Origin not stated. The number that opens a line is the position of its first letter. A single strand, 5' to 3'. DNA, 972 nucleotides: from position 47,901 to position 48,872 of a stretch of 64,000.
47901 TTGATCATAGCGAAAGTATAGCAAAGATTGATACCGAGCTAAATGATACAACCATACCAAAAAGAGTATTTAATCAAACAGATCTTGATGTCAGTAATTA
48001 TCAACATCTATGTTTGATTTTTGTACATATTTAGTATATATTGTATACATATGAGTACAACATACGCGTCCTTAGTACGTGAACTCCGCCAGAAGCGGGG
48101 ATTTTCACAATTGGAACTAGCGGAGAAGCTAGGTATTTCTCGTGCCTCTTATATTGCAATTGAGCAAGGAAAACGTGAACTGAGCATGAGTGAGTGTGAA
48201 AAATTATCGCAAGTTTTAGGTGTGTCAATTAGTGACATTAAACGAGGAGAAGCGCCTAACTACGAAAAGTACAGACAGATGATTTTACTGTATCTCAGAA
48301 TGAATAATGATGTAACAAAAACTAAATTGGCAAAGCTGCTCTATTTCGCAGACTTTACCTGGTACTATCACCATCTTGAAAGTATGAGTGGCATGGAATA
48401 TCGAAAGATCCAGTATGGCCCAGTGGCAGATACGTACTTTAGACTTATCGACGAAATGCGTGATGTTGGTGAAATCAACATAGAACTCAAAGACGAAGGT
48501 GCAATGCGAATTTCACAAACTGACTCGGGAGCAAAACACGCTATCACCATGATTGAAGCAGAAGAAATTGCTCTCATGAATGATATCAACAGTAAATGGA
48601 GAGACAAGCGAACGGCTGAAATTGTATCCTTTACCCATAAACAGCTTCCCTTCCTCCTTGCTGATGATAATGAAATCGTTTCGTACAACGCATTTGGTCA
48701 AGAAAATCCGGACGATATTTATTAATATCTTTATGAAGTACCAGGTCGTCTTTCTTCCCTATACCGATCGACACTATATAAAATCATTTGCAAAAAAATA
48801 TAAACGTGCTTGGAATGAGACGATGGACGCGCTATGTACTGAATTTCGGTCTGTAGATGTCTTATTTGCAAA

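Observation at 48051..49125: XRE-HTH plus Panacea-domain protein paired with a RelE/ParE-fold-like small ORF; candidate PanAT-type toxin-antitoxin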

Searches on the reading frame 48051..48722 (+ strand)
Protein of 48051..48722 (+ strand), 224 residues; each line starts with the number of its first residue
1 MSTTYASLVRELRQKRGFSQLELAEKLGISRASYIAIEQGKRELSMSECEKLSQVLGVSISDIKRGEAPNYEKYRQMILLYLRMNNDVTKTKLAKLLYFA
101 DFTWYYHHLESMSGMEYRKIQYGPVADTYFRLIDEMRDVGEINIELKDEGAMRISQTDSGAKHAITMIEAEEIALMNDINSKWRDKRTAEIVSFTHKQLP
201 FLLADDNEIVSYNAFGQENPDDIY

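Call 6: search_protein_families(library=pfam, proteins=[window:48051-48722:+], max_evalue=1)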
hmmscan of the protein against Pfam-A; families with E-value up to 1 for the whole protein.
window:48051-48722:+ (224 aa): 15 families
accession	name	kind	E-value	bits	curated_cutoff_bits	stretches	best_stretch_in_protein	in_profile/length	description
PF01381.28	HTH_3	-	6.5e-17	61.8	23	1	9-62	1-54/55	Helix-turn-helix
PF13274.11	SocA_Panacea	-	1.3e-13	52.3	25.7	1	93-198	1-109/113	Antitoxin SocA-like, Panacea domain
PF12844.13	HTH_19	-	7.8e-12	45.4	30.2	1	8-67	3-62/64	Helix-turn-helix domain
PF13560.12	HTH_31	-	6.6e-10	39.6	27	1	6-60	3-58/64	Helix-turn-helix domain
PF13443.12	HTH_26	-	1.9e-06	28.4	22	1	10-63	3-57/63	Cro/C1-type HTH DNA-binding domain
PF13412.12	HTH_24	-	0.00095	19.1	21.9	1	10-32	10-32/48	Winged helix-turn-helix DNA-binding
PF13744.12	HTH_37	-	0.0015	18.7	27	1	3-41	17-55/80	Helix-turn-helix domain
PF13413.12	HTH_25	-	0.013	15.7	24.6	1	10-41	3-34/62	Helix-turn-helix domain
PF20432.4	Xre-like-HTH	-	0.018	15.8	25.8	1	7-56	13-62/63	Antitoxin Xre-like helix-turn-helix domain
PF08279.18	HTH_11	-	0.022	15.1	25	1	8-32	5-30/55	HTH domain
PF04545.22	Sigma70_r4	-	0.027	14.4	24.1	1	11-31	14-34/50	Sigma-70, region 4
PF12840.13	HTH_20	-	0.11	13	27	1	7-32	8-33/51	Helix-turn-helix domain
PF07022.19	Phage_CI_repr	-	0.12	13.2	22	1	12-67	6-61/65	Bacteriophage CI repressor helix-turn-helix domain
PF24250.1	HVO_2718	-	0.13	12.4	30.3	1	3-42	110-149/173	Transcription regulator HVO_2718-like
PF13384.12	HTH_23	-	0.23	11.8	24.6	0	11-32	13-32/50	Homeodomain-like domain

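Call 7: search_protein_families(library=ncbifam, proteins=[window:48051-48722:+], max_evalue=1)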
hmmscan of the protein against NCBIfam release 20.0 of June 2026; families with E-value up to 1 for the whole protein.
window:48051-48722:+ (224 aa): 22 families
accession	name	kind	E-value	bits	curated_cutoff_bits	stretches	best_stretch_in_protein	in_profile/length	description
TIGR03070.1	couple_hipB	subfamily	3.3e-10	39.7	71.65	1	6-59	4-57/58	type II toxin-antitoxin system Y4mF family antitoxin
NF041951.1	phage_RstR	subfamily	1.7e-08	34.7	80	1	9-61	7-59/108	RstR family transcriptional repressor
NF047948.1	male_kill_WMK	equivalog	8.4e-08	32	300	1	6-98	7-104/300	WO male-killing family protein Wmk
NF007408.0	PRK09943.1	equivalog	1.3e-06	28.1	211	1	9-64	12-67/185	HTH-type transcriptional regulator PuuR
NF038139.1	Reg_Aceta_RamB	equivalog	1.3e-06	27.3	700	1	7-61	5-59/465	acetate metabolism transcriptional regulator RamB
NF006015.0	PRK08154.1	subfamily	6.2e-06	25.6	204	1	7-78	33-104/314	anaerobic benzoate catabolism transcriptional regulator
TIGR00270.2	TIGR00270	equivalog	7.8e-06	25.8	110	1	4-67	75-138/159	multiprotein bridging factor aMBF1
NF007271.0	PRK09726.1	equivalog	0.00017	21.5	79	1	6-63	14-73/88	type II toxin-antitoxin system antitoxin HipB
NF003162.0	PRK04140.1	equivalog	0.00025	20.2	263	1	8-61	130-183/317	transcriptional regulator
NF041575.1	antitoxPezA_Strep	equivalog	0.00041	20.3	290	1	9-65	6-62/158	type II toxin-antitoxin system antitoxin PezA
NF048014.1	antitoxin_DarG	equivalog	0.0014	17.9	250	1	76-171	175-265/338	type II toxin-antitoxin system antitoxin DNA ADP-ribosyl glycohydrolase DarG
NF047745.1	SocA_antitoxin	equivalog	0.002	17.8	190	1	82-150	15-80/176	type VI toxin-antitoxin system SocA family antitoxin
TIGR02147.1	Fsuc_second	paralog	0.0027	17.2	50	1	13-59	23-70/272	TIGR02147 family protein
NF003055.0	PRK03975.1-2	equivalog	0.022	14.5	122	1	10-43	18-50/140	putative transcriptional regulator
NF052239.1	antitox_spr1629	equivalog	0.022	13.9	335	1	9-111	7-110/377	spr1629 family repressor/antitoxin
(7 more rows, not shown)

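Call 8: search_protein_families(library=phrogs, proteins=[window:48051-48722:+], max_evalue=1)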
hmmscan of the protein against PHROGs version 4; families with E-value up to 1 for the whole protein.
window:48051-48722:+ (224 aa): 46 families (the best 25 are shown)
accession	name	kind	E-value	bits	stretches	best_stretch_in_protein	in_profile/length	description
phrog_8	-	transcription regulation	4.1e-13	50.5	1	8-96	80-179/346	transcriptional regulator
phrog_1281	-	unknown function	1.2e-12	48.9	1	84-202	25-127/195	-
phrog_3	-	transcription regulation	7.3e-12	46.8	1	5-79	89-161/430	transcriptional repressor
phrog_7241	-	transcription regulation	3.7e-09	37.7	1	7-62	64-119/122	transcriptional regulator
phrog_2967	-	transcription regulation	1.2e-08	35.8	1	10-86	16-91/225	transcriptional regulator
phrog_2328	-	transcription regulation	3.8e-08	34.2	1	9-70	20-81/128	transcriptional repressor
phrog_2439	-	transcription regulation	5e-08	33.2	1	8-61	11-64/367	transcriptional regulator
phrog_5823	-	transcription regulation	7.1e-08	33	1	2-69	4-72/404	transcriptional regulator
phrog_4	-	transcription regulation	1.4e-07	31.9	1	7-73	139-201/400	transcriptional repressor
phrog_14939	-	unknown function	1.9e-07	31.6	1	75-210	7-143/313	-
phrog_10390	-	unknown function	2.6e-07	31.4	1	78-202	154-271/299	-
phrog_1373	-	transcription regulation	2.3e-06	28.7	1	9-60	68-119/166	transcriptional regulator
phrog_6962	-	unknown function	6.4e-06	27.4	1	9-42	6-39/73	-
phrog_4583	-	transcription regulation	1.3e-05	26.1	1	6-63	12-69/81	transcriptional repressor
phrog_1994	-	DNA, RNA and nucleotide metabolism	3.5e-05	24.8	1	9-65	4-60/170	DNA binding protein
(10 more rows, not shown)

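Call 9: search_protein_families(library=padloc, proteins=[window:48051-48722:+], max_evalue=1)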
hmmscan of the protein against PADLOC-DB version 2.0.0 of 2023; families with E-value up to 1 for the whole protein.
window:48051-48722:+ (224 aa): 19 families
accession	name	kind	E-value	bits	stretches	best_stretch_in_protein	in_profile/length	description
PDLC03665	Control_protein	-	9.4e-12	43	1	5-63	9-68/77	control protein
PDLC02926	HTH_VI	-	1.2e-11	42.7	1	7-62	4-59/92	-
PDLC04775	PDC-M69A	-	1.9e-08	32.8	1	12-96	15-97/113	-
PDLC04142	capH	-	2.8e-08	32.7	1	6-64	8-66/103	capH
PDLC03666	Control_protein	-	1.2e-06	26.9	1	8-65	10-67/77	control protein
PDLC03954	RmrA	-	3.6e-05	20.9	1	8-68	14-74/380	-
PDLC03664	Control_protein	-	3.8e-05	22.1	1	8-58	17-67/74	control protein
PDLC03949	RmrA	-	6.9e-05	19.9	1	13-68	11-66/363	-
PDLC03952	RmrA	-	7.6e-05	19.7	1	9-74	27-92/395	-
PDLC03951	RmrA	-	0.0002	18.5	1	10-91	14-90/400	-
PDLC02990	DarG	-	0.00051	17.6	1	65-172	155-257/329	-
PDLC03947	RmrA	-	0.00057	16.8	1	7-62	14-69/383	-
PDLC03536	REase_II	-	0.0021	15.8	1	9-63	15-69/237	Type II restriction enzyme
PDLC04760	PDC-M64C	-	0.0052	15.1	1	9-66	31-88/93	-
PDLC03945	RmrA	-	0.008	13.4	1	9-109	7-108/394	-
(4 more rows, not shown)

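Call 45: find_homologous_proteins(query=window:48051-48722:+, max_evalue=0.00001)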
Query window:48051-48722:+ (224 aa): 1553 proteins with E <= 0.00001 among 2039 candidates; the best 120 are listed.
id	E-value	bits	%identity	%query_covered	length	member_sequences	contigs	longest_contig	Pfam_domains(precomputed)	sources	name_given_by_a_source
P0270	9.3e-143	491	100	100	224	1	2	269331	PF12844.14,PF13274.12,PF01381.29,PF24250.2,PF13560.13,PF13443.13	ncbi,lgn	-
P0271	1.6e-116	405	81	100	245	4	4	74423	PF12844.14,PF13274.12,PF01381.29,PF24250.2,PF13560.13,PF13443.13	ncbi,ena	-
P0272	5.9e-116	403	80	100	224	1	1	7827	PF12844.14,PF13274.12,PF01381.29,PF24250.2,PF13560.13,PF13443.13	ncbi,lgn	-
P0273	1.5e-115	402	81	100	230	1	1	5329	PF12844.14,PF13274.12,PF01381.29,PF24250.2,PF13560.13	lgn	-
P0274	3.2e-114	398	79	100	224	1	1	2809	PF12844.14,PF13274.12,PF01381.29,PF13560.13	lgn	-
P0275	3.2e-114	398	79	100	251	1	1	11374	PF12844.14,PF13274.12,PF01381.29,PF24250.2,PF13560.13,PF13443.13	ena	-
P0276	6.2e-113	393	79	100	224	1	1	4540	PF12844.14,PF13274.12,PF01381.29,PF24250.2,PF13560.13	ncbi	-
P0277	7.4e-113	393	78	100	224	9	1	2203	PF12844.14,PF13274.12,PF01381.29,PF24250.2,PF13560.13,PF13443.13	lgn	-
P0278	1.1e-112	393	77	100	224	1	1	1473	PF12844.14,PF13274.12,PF01381.29,PF24250.2,PF13560.13,PF13443.13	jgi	jgi:transcriptional regulator with XRE-family HTH domain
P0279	3.5e-112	391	77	100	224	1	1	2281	PF12844.14,PF13274.12,PF01381.29,PF24250.2,PF13560.13,PF13443.13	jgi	jgi:transcriptional regulator with XRE-family HTH domain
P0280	1.3e-111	389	76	100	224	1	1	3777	PF12844.14,PF13274.12,PF01381.29,PF13560.13,PF13443.13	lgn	-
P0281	3.0e-111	388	77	100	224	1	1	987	PF12844.14,PF13274.12,PF01381.29,PF24250.2,PF13560.13,PF13443.13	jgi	jgi:transcriptional regulator with XRE-family HTH domain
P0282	2.1e-110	385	76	100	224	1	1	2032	PF12844.14,PF13274.12,PF01381.29,PF24250.2,PF13560.13,PF13443.13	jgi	jgi:transcriptional regulator with XRE-family HTH domain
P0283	2.3e-110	385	76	100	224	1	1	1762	PF12844.14,PF13274.12,PF01381.29,PF13560.13,PF13443.13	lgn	-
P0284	2.6e-110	385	77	100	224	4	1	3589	PF12844.14,PF13274.12,PF01381.29,PF24250.2,PF13560.13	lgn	-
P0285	2.8e-110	385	77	100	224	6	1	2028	PF12844.14,PF13274.12,PF01381.29,PF24250.2,PF13560.13,PF13443.13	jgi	jgi:transcriptional regulator with XRE-family HTH domain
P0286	7.2e-110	383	75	100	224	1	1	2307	PF12844.14,PF13274.12,PF01381.29,PF24250.2,PF13560.13,PF13443.13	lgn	-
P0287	8.8e-110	383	76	100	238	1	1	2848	PF12844.14,PF13274.12,PF01381.29,PF13560.13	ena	-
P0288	1.5e-109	382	78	100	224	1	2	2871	PF12844.14,PF13274.12,PF01381.29,PF24250.2,PF13560.13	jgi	jgi:transcriptional regulator with XRE-family HTH domain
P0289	3.7e-109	381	76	100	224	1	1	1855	PF12844.14,PF13274.12,PF01381.29,PF24250.2,PF13560.13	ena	-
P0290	3.8e-109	381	75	100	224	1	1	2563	PF12844.14,PF13274.12,PF01381.29,PF24250.2,PF13560.13,PF13443.13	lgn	-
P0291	5.9e-109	380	75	100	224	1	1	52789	PF12844.14,PF13274.12,PF01381.29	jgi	jgi:DNA-binding XRE family transcriptional regulator/uncharacterized phage-associated protein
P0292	2.4e-108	378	75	100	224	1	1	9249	PF12844.14,PF13274.12,PF01381.29,PF24250.2,PF13560.13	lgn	-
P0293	3.0e-107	375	74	100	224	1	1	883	PF12844.14,PF13274.12,PF01381.29,PF24250.2,PF13560.13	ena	-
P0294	4.3e-107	374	75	100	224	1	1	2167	PF12844.14,PF13274.12,PF01381.29,PF13560.13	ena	-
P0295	4.7e-107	374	74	100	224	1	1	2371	PF12844.14,PF13274.12,PF01381.29,PF24250.2,PF13560.13,PF13443.13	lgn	-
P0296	4.8e-107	374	72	100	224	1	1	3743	PF13412.13,PF12844.14,PF13274.12,PF01381.29,PF24250.2,PF13560.13,PF13443.13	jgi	jgi:transcriptional regulator with XRE-family HTH domain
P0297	6.0e-107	374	75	100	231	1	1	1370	PF12844.14,PF13274.12,PF01381.29,PF13560.13,PF13443.13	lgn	-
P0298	9.4e-107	373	74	100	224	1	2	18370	PF12844.14,PF13274.12,PF01381.29,PF24250.2,PF13560.13,PF13443.13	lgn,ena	-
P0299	3.6e-106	371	73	100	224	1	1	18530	PF12844.14,PF13274.12,PF01381.29,PF24250.2,PF13560.13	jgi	jgi:transcriptional regulator with XRE-family HTH domain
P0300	1.5e-105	369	72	100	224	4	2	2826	PF12844.14,PF13274.12,PF01381.29,PF13560.13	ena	-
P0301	3.5e-105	368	72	100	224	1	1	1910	PF12844.14,PF13274.12,PF01381.29,PF24250.2,PF13560.13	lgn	-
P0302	9.7e-105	367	72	100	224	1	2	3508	PF12844.14,PF13274.12,PF01381.29,PF13560.13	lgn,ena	-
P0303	4.8e-99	348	70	100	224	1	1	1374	PF12844.14,PF13274.12,PF01381.29,PF13560.13,PF13443.13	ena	-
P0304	2.8e-98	346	71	100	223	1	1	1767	PF12844.14,PF13274.12,PF01381.29,PF13560.13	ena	-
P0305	1.0e-97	344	68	100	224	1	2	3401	PF12844.14,PF13274.12,PF01381.29,PF13560.13,PF13443.13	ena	-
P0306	2.4e-97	342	69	100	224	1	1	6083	PF12844.14,PF13274.12,PF01381.29,PF13560.13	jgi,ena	-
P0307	6.0e-97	341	68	100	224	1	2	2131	PF12844.14,PF13274.12,PF01381.29,PF13560.13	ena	-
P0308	7.6e-97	341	68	100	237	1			PF12844.14,PF13274.12,PF01381.29,PF13560.13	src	-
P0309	5.1e-96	338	67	100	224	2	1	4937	PF12844.14,PF13274.12,PF01381.29,PF13560.13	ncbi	ncbi:MAG: helix-turn-helix domain-containing protein [Patescibacteria group bacterium]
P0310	5.7e-96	338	68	100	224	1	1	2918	PF12844.14,PF13274.12,PF01381.29,PF13560.13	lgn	-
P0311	8.2e-96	337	67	100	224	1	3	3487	PF12844.14,PF13274.12,PF01381.29,PF13560.13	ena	-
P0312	7.9e-95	334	66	100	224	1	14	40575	PF12844.14,PF13274.12,PF01381.29,PF13560.13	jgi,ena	-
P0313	2.3e-94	333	66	100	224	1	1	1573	PF12844.14,PF13274.12,PF01381.29,PF24250.2,PF13560.13,PF13443.13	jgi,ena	-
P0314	5.4e-94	332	64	100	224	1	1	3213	PF13412.13,PF12844.14,PF13274.12,PF01381.29,PF24250.2,PF13560.13,PF13443.13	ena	-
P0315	5.8e-94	331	67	100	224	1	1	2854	PF12844.14,PF13274.12,PF01381.29,PF13560.13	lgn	-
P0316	7.2e-94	331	66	100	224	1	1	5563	PF12844.14,PF13274.12,PF01381.29,PF24250.2,PF13560.13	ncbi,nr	ncbi:MAG: DUF4065 domain-containing protein [Candidatus Uhrbacteria bacterium]|nr:DUF4065 domain-con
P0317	7.6e-94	331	68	100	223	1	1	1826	PF12844.14,PF13274.12,PF01381.29,PF13560.13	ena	-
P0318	1.1e-93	330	66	100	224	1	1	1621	PF12844.14,PF13274.12,PF01381.29,PF13560.13,PF13443.13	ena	-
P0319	1.6e-93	330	66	100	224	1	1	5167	PF12844.14,PF13274.12,PF01381.29,PF13560.13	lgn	-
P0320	2.6e-93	329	65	100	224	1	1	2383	PF12844.14,PF13274.12,PF01381.29,PF13560.13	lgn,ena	-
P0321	3.2e-93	329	67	100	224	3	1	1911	PF12844.14,PF13274.12,PF01381.29,PF13560.13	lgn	-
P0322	3.4e-93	329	66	100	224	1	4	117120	PF12844.14,PF13274.12,PF01381.29,PF13560.13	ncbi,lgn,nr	ncbi:helix-turn-helix domain-containing protein [Patescibacteria group bacterium]|nr:helix-turn-heli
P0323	3.9e-93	329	65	100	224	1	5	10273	PF12844.14,PF13274.12,PF01381.29,PF13560.13,PF13443.13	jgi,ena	-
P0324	4.2e-93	329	65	100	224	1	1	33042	PF12844.14,PF13274.12,PF01381.29,PF13560.13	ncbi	-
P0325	4.2e-93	329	67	100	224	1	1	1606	PF12844.14,PF13274.12,PF01381.29,PF13560.13,PF13443.13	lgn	-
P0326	5.3e-93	328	66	100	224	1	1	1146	PF12844.14,PF13274.12,PF01381.29,PF13560.13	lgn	-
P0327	6.1e-93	328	66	100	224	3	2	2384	PF12844.14,PF13274.12,PF01381.29,PF13560.13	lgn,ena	-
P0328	6.7e-93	328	66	100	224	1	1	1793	PF12844.14,PF13274.12,PF01381.29,PF13560.13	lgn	-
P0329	8.1e-93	328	66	100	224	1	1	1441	PF12844.14,PF13274.12,PF01381.29,PF13560.13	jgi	-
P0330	8.3e-93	328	66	100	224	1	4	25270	PF12844.14,PF13274.12,PF01381.29,PF13560.13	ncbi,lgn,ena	-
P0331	1.0e-92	327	65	100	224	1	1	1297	PF12844.14,PF13274.12,PF01381.29,PF24250.2,PF13560.13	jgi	-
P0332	1.3e-92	327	65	100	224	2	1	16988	PF12844.14,PF13274.12,PF01381.29,PF13560.13,PF13443.13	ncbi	-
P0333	3.2e-92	326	65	100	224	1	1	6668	PF12844.14,PF13274.12,PF01381.29,PF13560.13,PF13443.13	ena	-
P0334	3.2e-92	326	66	100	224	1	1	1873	PF12844.14,PF13274.12,PF01381.29,PF13560.13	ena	-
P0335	3.4e-92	326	66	100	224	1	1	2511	PF12844.14,PF13274.12,PF01381.29,PF13560.13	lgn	-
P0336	5.2e-92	325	66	100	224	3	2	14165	PF12844.14,PF13274.12,PF01381.29,PF13560.13,PF13443.13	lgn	-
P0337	6.3e-92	325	65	100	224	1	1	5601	PF12844.14,PF13274.12,PF01381.29,PF13560.13,PF13443.13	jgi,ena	-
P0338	6.4e-92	325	65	100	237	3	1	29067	PF12844.14,PF13274.12,PF01381.29,PF24250.2,PF13560.13,PF13443.13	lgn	-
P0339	1.1e-91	324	65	100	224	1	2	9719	PF12844.14,PF13274.12,PF01381.29,PF13560.13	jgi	jgi:transcriptional regulator with XRE-family HTH domain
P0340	1.3e-91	324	66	100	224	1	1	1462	PF12844.14,PF13274.12,PF01381.29,PF13560.13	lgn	-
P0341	1.9e-91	323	65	100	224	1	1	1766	PF12844.14,PF13274.12,PF01381.29,PF13560.13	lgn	-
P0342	3.1e-91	323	66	100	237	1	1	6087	PF12844.14,PF13274.12,PF01381.29,PF13560.13,PF13443.13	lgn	-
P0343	3.6e-91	322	65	100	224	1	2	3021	PF12844.14,PF13274.12,PF01381.29,PF13560.13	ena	-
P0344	5.3e-91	322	66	100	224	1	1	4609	PF12844.14,PF13274.12,PF01381.29,PF24250.2,PF13560.13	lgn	-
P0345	5.3e-91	322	65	100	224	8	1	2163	PF12844.14,PF13274.12,PF01381.29,PF13560.13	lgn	-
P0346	5.8e-91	322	64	100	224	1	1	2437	PF12844.14,PF13274.12,PF01381.29,PF13560.13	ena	-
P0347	9.2e-91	321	65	100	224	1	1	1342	PF12844.14,PF13274.12,PF01381.29,PF13560.13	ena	-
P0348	1.0e-90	321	63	100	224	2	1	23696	PF12844.14,PF13274.12,PF01381.29,PF13560.13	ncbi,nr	ncbi:MAG: DUF4065 domain-containing protein [bacterium]|nr:DUF4065 domain-containing protein [bacter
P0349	1.4e-90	320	63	100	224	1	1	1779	PF12844.14,PF13274.12,PF01381.29,PF13560.13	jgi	-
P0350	1.8e-90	320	66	100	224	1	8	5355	PF12844.14,PF13274.12,PF01381.29,PF13560.13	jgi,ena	-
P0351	2.0e-90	320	64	100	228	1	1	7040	PF12844.14,PF13274.12,PF01381.29,PF24250.2,PF13560.13,PF13443.13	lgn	-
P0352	2.4e-90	320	63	100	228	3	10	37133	PF12844.14,PF13274.12,PF01381.29,PF24250.2,PF13560.13,PF13443.13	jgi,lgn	jgi:transcriptional regulator with XRE-family HTH domain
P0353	3.3e-90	319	64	100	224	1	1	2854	PF12844.14,PF13274.12,PF01381.29,PF13560.13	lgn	-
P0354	3.4e-90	319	63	100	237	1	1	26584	PF12844.14,PF13274.12,PF01381.29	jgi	jgi:transcriptional regulator with XRE-family HTH domain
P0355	4.0e-90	319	64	100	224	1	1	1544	PF12844.14,PF13274.12,PF01381.29,PF24250.2,PF13560.13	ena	-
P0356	4.3e-90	319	64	100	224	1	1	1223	PF12844.14,PF13274.12,PF01381.29,PF13560.13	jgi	-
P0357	5.2e-90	319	64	100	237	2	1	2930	PF12844.14,PF13274.12,PF01381.29,PF13560.13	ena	-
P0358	5.3e-90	319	64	100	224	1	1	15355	PF12844.14,PF13274.12,PF01381.29,PF13560.13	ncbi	-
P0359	7.6e-90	318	63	100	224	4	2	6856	PF12844.14,PF13274.12,PF01381.29,PF13560.13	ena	-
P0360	8.4e-90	318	69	94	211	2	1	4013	PF13274.12,PF01381.29,PF13560.13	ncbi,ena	-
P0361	8.7e-90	318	65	100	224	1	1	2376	PF12844.14,PF13274.12,PF01381.29,PF13560.13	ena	-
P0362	9.7e-90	318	74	88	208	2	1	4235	PF12844.14,PF13274.12,PF01381.29,PF24250.2,PF13560.13,PF13443.13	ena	-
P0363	1.0e-89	318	64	100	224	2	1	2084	PF12844.14,PF13274.12,PF01381.29,PF13560.13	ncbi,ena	ncbi:MAG: type II toxin-antitoxin system antitoxin SocA domain-containing protein [Patescibacteria g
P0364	1.0e-89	318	66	100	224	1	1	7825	PF12844.14,PF13274.12,PF01381.29,PF24250.2,PF13560.13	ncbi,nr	ncbi:MAG: helix-turn-helix domain-containing protein [Candidatus Vogelbacteria bacterium]|nr:helix-t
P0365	1.2e-89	317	64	100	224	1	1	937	PF12844.14,PF13274.12,PF01381.29,PF13560.13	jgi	-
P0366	1.4e-89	317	63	100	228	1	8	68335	PF12844.14,PF13274.12,PF01381.29,PF13560.13,PF13443.13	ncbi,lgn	-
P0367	1.5e-89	317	63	100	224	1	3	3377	PF12844.14,PF13274.12,PF01381.29,PF13560.13,PF13443.13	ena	-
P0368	1.6e-89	317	66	100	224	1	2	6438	PF12844.14,PF13274.12,PF01381.29,PF24250.2,PF13560.13,PF13443.13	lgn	-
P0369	1.8e-89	317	64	100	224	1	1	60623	PF12844.14,PF13274.12,PF01381.29,PF13560.13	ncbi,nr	ncbi:MAG: DUF4065 domain-containing protein [bacterium]|nr:DUF4065 domain-containing protein [bacter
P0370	2.4e-89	316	66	100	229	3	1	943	PF12844.14,PF13274.12,PF01381.29,PF13560.13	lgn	-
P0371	2.5e-89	316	65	100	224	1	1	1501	PF12844.14,PF13274.12,PF01381.29,PF13560.13,PF13443.13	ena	-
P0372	2.6e-89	316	66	100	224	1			PF12844.14,PF13274.12,PF01381.29,PF13560.13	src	-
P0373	3.1e-89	316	64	100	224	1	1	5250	PF12844.14,PF13274.12,PF01381.29,PF13560.13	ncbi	-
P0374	3.2e-89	316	63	100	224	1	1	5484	PF12844.14,PF13274.12,PF01381.29,PF13560.13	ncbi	-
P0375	3.2e-89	316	64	100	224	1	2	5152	PF12844.14,PF13274.12,PF01381.29,PF13560.13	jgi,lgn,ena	-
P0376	4.0e-89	316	63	100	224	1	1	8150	PF12844.14,PF13274.12,PF01381.29,PF13560.13,PF13443.13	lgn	-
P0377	4.0e-89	316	65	100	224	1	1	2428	PF12844.14,PF13274.12,PF01381.29,PF13560.13,PF13443.13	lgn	-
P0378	4.1e-89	316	65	100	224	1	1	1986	PF12844.14,PF13274.12,PF01381.29,PF24250.2,PF13560.13,PF13443.13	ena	-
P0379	4.8e-89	315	65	100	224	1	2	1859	PF12844.14,PF13274.12,PF01381.29,PF13560.13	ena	-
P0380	5.2e-89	315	63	100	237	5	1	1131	PF12844.14,PF13274.12,PF01381.29,PF13560.13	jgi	-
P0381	5.2e-89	315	63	100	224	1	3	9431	PF12844.14,PF13274.12,PF01381.29,PF13560.13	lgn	-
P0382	5.8e-89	315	65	100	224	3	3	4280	PF12844.14,PF13274.12,PF01381.29,PF24250.2,PF13560.13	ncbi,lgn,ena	ncbi:MAG: helix-turn-helix domain-containing protein [Patescibacteria group bacterium]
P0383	6.2e-89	315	64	100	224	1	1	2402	PF12844.14,PF13274.12,PF01381.29,PF13560.13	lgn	-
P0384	6.2e-89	315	63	100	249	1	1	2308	PF12844.14,PF13274.12,PF01381.29,PF24250.2,PF13560.13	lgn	-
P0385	6.3e-89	315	65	100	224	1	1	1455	PF12844.14,PF13274.12,PF01381.29,PF24250.2,PF13560.13,PF13443.13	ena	-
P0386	7.3e-89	315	64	100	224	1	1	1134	PF12844.14,PF13274.12,PF01381.29,PF13560.13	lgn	-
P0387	9.1e-89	314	65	100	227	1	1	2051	PF12844.14,PF13274.12,PF01381.29,PF24250.2,PF13560.13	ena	-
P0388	9.2e-89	314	63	100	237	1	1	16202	PF12844.14,PF13274.12,PF01381.29,PF13560.13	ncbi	-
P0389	9.3e-89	314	64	100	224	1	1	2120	PF12844.14,PF13274.12,PF01381.29,PF13560.13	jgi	-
